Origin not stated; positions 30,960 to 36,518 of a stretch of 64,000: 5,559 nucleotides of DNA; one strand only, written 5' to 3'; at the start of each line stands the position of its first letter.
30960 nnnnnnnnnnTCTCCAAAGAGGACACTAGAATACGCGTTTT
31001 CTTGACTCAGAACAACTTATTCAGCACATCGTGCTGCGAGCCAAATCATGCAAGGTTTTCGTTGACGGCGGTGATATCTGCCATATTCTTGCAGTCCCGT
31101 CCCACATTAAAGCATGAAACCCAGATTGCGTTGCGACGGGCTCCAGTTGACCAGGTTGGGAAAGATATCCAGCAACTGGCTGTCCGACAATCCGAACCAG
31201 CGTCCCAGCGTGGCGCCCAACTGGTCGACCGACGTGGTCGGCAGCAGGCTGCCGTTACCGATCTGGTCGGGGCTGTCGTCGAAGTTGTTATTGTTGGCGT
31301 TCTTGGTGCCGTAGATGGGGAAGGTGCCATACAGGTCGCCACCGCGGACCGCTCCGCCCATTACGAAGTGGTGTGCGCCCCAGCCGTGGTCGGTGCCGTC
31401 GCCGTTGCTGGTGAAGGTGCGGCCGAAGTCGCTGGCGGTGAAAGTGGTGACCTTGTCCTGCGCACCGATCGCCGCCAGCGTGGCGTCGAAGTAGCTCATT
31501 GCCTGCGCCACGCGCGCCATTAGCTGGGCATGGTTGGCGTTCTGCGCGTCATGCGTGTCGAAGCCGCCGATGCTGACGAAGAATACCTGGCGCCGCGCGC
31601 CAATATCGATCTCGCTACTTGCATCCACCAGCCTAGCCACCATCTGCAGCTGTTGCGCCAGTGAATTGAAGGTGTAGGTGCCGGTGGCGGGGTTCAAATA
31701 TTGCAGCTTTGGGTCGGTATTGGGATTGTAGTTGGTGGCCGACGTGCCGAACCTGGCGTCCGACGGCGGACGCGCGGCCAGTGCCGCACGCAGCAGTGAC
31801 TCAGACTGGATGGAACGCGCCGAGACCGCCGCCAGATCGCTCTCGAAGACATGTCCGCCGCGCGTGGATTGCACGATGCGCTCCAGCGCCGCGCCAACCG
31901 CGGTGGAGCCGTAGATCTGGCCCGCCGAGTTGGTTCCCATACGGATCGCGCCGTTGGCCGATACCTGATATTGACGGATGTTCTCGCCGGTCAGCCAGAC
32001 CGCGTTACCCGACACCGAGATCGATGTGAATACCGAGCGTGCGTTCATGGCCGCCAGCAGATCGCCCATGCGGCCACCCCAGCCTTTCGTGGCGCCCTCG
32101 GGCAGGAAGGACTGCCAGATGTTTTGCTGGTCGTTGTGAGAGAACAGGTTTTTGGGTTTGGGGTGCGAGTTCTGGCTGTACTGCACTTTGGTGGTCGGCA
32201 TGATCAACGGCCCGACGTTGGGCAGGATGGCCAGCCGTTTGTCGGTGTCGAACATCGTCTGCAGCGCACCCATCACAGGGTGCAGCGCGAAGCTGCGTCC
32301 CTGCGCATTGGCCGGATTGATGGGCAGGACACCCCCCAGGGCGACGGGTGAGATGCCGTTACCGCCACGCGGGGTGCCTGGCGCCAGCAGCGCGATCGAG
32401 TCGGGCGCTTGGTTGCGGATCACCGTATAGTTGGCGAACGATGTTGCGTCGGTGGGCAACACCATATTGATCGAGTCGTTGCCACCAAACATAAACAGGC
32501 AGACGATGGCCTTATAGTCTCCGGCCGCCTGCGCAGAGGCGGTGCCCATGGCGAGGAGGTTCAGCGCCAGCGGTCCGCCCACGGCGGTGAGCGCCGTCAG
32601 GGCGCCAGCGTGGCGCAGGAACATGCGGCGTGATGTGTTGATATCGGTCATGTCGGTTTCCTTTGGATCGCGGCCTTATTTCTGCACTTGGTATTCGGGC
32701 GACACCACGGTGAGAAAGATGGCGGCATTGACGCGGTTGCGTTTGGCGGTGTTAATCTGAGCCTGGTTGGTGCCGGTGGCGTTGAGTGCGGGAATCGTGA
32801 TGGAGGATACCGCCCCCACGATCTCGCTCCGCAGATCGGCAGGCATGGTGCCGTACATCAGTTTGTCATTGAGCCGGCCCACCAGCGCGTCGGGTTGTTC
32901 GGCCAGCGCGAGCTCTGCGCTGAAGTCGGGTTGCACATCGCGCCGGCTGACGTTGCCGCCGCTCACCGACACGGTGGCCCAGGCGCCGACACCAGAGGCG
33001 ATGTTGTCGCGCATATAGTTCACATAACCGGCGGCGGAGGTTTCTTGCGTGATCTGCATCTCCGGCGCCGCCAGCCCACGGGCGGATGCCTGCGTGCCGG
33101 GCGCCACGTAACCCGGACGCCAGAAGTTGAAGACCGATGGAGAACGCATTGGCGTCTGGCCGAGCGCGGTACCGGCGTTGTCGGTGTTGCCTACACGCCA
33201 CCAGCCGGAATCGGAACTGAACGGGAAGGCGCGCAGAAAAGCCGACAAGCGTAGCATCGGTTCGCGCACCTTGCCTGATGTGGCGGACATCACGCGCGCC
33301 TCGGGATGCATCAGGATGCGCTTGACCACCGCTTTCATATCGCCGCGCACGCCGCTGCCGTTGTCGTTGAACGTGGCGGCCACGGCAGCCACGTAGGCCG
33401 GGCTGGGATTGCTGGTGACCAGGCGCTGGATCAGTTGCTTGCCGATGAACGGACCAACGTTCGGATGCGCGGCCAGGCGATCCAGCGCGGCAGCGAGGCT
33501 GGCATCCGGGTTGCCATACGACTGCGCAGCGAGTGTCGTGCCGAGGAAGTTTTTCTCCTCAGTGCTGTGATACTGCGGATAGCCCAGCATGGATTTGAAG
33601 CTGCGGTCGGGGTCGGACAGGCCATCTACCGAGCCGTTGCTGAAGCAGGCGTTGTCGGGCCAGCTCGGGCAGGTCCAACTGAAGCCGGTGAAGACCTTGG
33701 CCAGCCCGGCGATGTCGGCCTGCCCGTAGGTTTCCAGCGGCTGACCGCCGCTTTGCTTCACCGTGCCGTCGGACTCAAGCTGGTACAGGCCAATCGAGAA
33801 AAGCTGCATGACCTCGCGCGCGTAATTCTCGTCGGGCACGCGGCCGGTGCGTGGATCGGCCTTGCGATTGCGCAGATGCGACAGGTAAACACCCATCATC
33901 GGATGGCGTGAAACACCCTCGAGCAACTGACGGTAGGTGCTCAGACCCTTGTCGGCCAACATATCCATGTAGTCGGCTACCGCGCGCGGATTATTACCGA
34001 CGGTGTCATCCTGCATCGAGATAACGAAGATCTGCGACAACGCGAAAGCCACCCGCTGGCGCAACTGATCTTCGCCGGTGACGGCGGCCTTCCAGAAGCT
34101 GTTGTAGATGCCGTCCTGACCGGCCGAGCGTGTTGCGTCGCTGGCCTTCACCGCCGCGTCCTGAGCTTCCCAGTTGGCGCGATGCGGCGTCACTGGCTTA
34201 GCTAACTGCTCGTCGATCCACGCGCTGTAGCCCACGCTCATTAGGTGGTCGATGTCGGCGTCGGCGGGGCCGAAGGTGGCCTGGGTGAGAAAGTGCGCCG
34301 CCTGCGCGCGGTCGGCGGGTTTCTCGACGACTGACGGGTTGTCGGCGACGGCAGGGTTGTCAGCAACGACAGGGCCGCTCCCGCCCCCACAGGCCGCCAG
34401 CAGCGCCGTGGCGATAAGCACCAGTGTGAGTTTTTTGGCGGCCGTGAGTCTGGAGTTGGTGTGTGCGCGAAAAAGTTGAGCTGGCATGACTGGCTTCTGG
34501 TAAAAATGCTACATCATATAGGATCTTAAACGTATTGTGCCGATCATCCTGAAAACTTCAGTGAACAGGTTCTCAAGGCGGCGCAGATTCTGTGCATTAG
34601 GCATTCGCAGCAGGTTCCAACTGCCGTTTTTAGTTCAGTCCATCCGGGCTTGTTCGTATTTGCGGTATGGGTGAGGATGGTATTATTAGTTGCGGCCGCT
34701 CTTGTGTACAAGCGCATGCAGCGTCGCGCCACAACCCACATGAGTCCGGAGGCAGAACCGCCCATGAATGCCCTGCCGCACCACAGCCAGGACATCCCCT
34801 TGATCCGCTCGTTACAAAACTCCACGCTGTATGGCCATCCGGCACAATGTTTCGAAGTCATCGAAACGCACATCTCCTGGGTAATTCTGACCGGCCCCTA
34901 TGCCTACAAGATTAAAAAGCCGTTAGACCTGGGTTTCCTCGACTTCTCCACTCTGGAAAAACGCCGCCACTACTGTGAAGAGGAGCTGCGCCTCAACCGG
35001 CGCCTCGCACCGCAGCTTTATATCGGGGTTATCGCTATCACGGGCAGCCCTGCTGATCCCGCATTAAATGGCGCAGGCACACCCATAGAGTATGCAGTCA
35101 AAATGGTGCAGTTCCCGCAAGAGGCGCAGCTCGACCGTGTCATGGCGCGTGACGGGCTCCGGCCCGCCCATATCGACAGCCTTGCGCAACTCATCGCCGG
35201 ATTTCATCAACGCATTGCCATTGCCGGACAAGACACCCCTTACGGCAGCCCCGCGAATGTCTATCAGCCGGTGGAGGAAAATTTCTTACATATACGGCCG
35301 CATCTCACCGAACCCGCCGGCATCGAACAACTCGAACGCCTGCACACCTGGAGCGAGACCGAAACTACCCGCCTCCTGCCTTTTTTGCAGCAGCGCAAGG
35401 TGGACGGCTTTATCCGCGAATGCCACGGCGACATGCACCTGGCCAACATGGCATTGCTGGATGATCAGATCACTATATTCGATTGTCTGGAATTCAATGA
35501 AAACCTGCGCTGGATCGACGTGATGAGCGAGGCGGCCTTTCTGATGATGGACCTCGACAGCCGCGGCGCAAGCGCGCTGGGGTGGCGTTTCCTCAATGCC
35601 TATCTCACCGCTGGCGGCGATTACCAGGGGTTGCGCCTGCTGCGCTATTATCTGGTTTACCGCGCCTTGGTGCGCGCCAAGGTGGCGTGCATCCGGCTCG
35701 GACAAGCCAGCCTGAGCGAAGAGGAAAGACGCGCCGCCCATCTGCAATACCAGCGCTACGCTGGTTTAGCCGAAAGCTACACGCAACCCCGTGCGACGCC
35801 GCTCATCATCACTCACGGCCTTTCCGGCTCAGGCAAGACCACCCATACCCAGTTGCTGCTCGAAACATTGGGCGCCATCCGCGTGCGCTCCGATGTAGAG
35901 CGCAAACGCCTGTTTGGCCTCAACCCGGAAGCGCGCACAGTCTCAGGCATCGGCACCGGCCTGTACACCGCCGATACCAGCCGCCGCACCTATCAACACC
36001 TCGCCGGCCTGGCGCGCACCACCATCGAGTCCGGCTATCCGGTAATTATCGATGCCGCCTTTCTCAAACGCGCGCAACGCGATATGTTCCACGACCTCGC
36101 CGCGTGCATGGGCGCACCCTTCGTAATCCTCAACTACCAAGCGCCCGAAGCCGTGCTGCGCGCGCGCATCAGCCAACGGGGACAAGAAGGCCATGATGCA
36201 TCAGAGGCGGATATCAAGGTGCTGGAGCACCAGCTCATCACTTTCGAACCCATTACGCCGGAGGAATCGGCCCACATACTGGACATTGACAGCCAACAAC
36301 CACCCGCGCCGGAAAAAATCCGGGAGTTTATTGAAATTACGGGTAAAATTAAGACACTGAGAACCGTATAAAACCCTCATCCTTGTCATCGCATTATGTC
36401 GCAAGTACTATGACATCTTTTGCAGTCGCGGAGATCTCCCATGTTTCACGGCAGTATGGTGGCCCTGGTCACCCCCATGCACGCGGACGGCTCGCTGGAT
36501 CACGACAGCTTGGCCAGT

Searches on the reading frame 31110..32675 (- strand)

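Call 75: search_protein_families(library=pfam, proteins=[window:31110-32675:-], max_evalue=0.00001)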
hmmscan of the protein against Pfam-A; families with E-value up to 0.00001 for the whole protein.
window:31110-32675:- (522 aa): 1 family
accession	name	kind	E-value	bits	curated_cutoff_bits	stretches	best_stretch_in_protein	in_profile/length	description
PF07394.17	DUF1501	-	2.2e-37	129.6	27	1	55-502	2-387/390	Protein of unknown function (DUF1501)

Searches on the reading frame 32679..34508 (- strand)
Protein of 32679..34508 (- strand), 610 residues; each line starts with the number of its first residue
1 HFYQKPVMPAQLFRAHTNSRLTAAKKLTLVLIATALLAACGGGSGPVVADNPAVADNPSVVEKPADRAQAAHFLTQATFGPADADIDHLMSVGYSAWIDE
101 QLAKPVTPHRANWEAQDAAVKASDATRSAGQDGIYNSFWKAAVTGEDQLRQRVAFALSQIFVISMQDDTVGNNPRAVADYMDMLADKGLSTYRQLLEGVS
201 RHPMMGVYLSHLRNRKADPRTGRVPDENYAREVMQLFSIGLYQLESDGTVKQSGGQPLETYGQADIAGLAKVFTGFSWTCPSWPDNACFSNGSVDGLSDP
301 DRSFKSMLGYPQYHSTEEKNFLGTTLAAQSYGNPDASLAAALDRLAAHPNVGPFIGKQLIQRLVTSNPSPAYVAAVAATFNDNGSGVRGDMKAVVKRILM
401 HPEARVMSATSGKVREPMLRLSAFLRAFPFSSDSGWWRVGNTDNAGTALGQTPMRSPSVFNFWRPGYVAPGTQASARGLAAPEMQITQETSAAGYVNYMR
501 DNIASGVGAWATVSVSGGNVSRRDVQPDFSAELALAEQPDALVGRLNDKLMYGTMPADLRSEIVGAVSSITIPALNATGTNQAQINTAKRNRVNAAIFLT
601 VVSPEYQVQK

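Call 75: search_protein_families(library=pfam, proteins=[window:32679-34508:-], max_evalue=0.00001)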
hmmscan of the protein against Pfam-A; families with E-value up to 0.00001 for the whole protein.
window:32679-34508:- (610 aa): 1 family
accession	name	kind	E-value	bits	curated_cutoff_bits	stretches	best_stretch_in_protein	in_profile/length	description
PF08811.16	DUF1800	-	2.6e-89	300.7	26.1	1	72-608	1-419/419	Protein of unknown function (DUF1800)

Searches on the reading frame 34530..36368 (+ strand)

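Call 75: search_protein_families(library=pfam, proteins=[window:34530-36368:+], max_evalue=0.00001)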
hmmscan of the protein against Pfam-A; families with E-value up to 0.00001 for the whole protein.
window:34530-36368:+ (613 aa): 1 family
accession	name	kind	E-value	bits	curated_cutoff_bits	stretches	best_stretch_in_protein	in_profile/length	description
PF13671.12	AAA_33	-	8.7e-35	120.6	27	1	425-574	1-142/143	AAA domain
